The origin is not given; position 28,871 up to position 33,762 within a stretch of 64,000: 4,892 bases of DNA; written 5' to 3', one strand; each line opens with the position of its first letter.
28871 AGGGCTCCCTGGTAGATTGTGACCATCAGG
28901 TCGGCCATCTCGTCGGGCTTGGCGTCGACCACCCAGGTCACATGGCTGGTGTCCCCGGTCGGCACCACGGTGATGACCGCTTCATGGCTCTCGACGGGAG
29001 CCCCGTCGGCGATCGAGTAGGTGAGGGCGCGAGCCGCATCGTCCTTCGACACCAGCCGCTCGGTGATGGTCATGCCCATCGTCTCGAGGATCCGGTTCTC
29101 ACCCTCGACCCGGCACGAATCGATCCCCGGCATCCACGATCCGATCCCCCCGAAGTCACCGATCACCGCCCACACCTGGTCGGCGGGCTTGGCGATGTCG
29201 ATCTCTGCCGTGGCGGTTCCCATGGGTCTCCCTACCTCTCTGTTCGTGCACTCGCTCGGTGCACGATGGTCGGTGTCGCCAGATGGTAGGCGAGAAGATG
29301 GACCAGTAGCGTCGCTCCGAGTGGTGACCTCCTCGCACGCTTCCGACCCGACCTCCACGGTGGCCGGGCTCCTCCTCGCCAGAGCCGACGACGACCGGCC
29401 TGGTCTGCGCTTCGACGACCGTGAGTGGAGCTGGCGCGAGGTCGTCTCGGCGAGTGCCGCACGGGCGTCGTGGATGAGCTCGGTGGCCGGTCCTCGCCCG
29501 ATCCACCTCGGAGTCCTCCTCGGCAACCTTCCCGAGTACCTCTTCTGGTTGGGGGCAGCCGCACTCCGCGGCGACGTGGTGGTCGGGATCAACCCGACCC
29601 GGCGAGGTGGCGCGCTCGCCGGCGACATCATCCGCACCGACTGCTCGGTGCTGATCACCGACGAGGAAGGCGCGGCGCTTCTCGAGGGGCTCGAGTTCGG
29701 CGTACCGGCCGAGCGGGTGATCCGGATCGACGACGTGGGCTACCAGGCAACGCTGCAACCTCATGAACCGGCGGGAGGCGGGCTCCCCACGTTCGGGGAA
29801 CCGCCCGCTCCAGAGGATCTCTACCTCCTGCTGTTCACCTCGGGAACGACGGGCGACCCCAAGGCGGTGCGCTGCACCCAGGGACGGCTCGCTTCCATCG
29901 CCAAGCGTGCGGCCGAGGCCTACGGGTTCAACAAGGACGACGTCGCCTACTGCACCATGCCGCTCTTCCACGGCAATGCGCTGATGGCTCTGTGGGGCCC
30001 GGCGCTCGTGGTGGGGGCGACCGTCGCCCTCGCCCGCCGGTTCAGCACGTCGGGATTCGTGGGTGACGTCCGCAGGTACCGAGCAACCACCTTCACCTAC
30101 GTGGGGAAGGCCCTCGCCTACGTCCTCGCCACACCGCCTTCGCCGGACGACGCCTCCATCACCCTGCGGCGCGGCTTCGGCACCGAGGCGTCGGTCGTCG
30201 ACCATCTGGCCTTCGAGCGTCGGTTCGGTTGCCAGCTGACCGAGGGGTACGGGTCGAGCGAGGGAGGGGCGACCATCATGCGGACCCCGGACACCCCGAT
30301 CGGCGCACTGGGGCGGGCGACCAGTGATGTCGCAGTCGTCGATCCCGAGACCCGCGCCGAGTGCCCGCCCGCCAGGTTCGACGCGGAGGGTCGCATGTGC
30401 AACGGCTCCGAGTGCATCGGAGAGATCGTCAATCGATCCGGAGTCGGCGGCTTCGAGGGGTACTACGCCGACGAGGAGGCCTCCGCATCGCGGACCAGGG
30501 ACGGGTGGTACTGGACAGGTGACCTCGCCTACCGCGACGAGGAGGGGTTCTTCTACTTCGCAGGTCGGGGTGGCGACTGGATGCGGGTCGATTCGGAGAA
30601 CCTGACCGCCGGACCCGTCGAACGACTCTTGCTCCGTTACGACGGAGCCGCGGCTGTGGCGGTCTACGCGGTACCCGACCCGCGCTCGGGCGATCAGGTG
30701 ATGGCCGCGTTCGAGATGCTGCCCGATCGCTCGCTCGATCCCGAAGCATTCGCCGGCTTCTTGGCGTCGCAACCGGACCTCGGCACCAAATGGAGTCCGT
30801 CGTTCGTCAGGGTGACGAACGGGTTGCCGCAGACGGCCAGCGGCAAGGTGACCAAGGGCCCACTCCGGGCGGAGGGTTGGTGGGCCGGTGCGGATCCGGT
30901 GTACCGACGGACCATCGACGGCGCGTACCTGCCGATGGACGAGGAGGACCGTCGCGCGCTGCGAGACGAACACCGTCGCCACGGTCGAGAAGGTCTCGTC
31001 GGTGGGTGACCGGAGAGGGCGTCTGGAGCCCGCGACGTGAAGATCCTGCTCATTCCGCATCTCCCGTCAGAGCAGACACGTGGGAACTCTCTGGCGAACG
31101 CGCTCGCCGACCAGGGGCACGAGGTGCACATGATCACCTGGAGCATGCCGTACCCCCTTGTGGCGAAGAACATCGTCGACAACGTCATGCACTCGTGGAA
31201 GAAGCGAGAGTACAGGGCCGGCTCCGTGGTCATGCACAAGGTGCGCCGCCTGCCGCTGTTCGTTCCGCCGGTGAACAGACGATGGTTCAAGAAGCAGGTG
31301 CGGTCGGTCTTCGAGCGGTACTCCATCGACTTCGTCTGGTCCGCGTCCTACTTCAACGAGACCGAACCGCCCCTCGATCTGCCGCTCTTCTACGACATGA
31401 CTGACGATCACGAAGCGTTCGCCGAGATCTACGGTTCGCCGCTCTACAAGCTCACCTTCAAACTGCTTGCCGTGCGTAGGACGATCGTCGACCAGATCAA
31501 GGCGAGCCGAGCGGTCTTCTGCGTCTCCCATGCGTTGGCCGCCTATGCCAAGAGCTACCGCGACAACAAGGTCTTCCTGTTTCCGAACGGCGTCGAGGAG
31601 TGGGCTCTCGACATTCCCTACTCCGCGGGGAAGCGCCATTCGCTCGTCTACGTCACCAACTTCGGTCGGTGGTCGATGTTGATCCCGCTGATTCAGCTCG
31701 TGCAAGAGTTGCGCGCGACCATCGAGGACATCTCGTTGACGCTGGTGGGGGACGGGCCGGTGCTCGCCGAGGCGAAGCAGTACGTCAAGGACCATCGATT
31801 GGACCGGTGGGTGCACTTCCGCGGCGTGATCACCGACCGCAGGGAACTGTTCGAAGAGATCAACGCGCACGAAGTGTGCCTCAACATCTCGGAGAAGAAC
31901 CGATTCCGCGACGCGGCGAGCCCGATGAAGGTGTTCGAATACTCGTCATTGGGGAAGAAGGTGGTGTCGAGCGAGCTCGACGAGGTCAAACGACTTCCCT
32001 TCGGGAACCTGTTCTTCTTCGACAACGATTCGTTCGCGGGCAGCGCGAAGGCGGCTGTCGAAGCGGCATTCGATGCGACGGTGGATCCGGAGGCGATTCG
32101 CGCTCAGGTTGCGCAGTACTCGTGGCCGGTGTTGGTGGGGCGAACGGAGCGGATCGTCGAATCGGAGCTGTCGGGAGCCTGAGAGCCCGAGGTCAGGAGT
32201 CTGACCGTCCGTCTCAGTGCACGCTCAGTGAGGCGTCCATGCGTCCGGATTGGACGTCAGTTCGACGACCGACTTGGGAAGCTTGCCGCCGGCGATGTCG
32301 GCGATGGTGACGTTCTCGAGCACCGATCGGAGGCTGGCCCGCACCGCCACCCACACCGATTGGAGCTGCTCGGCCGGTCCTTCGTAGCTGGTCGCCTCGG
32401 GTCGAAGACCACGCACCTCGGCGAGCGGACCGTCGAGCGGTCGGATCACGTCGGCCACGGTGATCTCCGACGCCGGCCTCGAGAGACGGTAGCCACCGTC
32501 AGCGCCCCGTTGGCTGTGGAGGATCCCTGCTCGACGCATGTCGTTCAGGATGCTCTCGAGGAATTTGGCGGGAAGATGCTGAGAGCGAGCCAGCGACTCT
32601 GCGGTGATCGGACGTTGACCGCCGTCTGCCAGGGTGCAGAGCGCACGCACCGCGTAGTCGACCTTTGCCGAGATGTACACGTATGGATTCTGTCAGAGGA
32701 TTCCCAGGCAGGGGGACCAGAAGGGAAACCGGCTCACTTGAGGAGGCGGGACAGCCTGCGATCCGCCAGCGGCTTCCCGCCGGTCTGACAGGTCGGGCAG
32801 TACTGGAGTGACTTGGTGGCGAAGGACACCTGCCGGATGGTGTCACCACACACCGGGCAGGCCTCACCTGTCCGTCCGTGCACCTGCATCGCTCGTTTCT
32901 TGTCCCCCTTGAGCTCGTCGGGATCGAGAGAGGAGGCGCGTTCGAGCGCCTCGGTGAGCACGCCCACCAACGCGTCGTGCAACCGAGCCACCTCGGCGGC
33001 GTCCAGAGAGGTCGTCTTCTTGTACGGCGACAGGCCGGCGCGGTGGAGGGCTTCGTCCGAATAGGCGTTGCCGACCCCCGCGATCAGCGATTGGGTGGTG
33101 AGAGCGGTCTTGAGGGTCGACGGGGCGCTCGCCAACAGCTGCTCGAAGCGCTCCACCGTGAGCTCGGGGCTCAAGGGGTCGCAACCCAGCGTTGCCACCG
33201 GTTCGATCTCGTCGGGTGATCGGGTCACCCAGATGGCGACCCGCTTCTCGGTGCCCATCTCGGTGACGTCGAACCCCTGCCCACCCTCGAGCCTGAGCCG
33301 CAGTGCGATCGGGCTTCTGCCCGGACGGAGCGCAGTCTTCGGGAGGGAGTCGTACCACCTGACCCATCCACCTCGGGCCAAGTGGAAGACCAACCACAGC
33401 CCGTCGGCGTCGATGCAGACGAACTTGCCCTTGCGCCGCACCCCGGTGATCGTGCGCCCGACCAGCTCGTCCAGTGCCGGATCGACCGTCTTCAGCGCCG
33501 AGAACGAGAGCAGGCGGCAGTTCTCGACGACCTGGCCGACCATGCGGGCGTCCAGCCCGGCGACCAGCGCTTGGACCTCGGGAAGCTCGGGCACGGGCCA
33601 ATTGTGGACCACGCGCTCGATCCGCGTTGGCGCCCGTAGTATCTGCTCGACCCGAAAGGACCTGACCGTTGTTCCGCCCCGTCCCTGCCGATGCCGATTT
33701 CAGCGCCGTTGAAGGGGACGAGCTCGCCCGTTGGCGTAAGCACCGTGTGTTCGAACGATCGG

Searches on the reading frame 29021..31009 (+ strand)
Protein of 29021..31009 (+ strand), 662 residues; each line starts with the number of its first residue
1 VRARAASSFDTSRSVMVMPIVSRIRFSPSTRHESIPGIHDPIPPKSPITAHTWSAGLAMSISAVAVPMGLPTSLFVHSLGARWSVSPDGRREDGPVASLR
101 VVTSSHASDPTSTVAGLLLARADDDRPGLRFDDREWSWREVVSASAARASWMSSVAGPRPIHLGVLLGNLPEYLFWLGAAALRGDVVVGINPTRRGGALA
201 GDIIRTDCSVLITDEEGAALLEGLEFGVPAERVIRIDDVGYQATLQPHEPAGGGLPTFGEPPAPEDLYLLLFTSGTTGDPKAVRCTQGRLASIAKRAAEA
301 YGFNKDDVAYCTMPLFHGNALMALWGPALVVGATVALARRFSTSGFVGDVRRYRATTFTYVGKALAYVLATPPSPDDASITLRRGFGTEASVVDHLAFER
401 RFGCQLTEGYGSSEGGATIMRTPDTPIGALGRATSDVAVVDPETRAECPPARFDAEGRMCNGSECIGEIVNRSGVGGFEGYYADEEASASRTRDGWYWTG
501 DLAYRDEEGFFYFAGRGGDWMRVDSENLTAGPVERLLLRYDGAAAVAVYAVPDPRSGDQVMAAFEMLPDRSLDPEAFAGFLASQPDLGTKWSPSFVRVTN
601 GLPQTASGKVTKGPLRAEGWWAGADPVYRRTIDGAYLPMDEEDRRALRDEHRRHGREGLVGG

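Call 69: search_protein_families(library=ncbifam, proteins=[window:29021-31009:+], max_evalue=1e-15)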
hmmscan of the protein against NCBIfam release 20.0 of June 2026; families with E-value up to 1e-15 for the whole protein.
window:29021-31009:+ (662 aa): 57 families (the best 25 are shown)
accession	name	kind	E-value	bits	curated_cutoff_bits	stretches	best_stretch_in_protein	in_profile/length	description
NF052587.1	SterCoASynCasI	equivalog_domain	8.7e-215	714.4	900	1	112-658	4-548/550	steroid-22-oyl-CoA synthetase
NF009927.1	PRK13388.1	exception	3.5e-163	543.8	800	1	112-632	2-515/523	fatty-acid--CoA ligase FadD1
NF005897.1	PRK07867.1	exception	3.5e-158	527.4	850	1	113-629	2-494/496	long-chain-fatty-acid--CoA ligase FadD17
NF004808.0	PRK06155.1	equivalog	4.2e-77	259.6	722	1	111-620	20-523/542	ATP-dependent acyl-CoA ligase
NF006134.1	PRK08279.1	equivalog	3.4e-71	240.6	625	1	120-651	54-602/605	long-chain-acyl-CoA synthetase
NF004837.0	PRK06187.1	subfamily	3.9e-55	187.1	476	1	123-620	21-523/531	long-chain-fatty-acid--CoA ligase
NF038342.1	FACL_FadD6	exception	6e-47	160.3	975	1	95-644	22-575/584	long-chain-acyl-CoA synthetase FadD6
NF005947.1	PRK08008.1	equivalog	1.2e-39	136.4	651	1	262-614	171-516/518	crotonobetaine/carnitine-CoA ligase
NF004511.1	PRK05852.1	equivalog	1.2e-38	133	650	1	163-612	54-497/505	FadD7 family fatty acid--CoA ligase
NF006182.0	PRK08316.1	subfamily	5.7e-36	124.1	663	1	120-617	21-515/523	fatty acyl-CoA synthetase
NF005714.0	PRK07529.1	subfamily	1.7e-35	122.5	632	1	258-618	211-575/640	acyl-CoA synthetase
NF005702.0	PRK07514.1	subfamily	2e-34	118.8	558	1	132-617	26-498/506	malonyl-CoA synthase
NF004797.0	PRK06145.1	equivalog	4.1e-33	114.5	850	1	119-618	11-494/499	acyl-CoA synthetase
NF005858.0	PRK07787.1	subfamily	7.4e-33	113.7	575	1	121-616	12-469/471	acyl-CoA synthetase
NF009233.0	PRK12583.1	subfamily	3.8e-32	111.4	832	1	267-616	203-547/558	fatty acid CoA ligase family protein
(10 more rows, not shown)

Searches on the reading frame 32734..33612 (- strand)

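Call 69: search_protein_families(library=ncbifam, proteins=[window:32734-33612:-], max_evalue=1e-15)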
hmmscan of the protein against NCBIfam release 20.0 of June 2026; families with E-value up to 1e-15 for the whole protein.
window:32734-33612:- (292 aa): 7 families
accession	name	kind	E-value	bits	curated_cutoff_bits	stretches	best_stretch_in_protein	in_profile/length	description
NF002211.1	PRK01103.1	equivalog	1.5e-46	159.2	212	1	7-276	1-273/274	bifunctional DNA-formamidopyrimidine glycosylase/DNA-(apurinic or apyrimidinic site) lyase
TIGR00577.1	fpg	equivalog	1.2e-43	149.4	203.3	1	7-276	1-276/276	DNA-formamidopyrimidine glycosylase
NF011385.0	PRK14810.1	equivalog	1.3e-37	129.7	423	1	7-276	1-271/272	DNA-formamidopyrimidine glycosylase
NF010551.0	PRK13945.1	equivalog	8.6e-36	123.8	348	1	7-277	1-282/282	DNA-formamidopyrimidine glycosylase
NF011386.0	PRK14811.1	equivalog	3e-34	118.5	414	1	7-278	1-264/269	DNA-formamidopyrimidine glycosylase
NF007763.0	PRK10445.1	equivalog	1.3e-19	70.6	252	1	8-276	2-262/263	endonuclease VIII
NF040775.1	endonuc_Nei2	equivalog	9e-17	61.4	400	1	18-276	12-251/252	endonuclease VIII Nei2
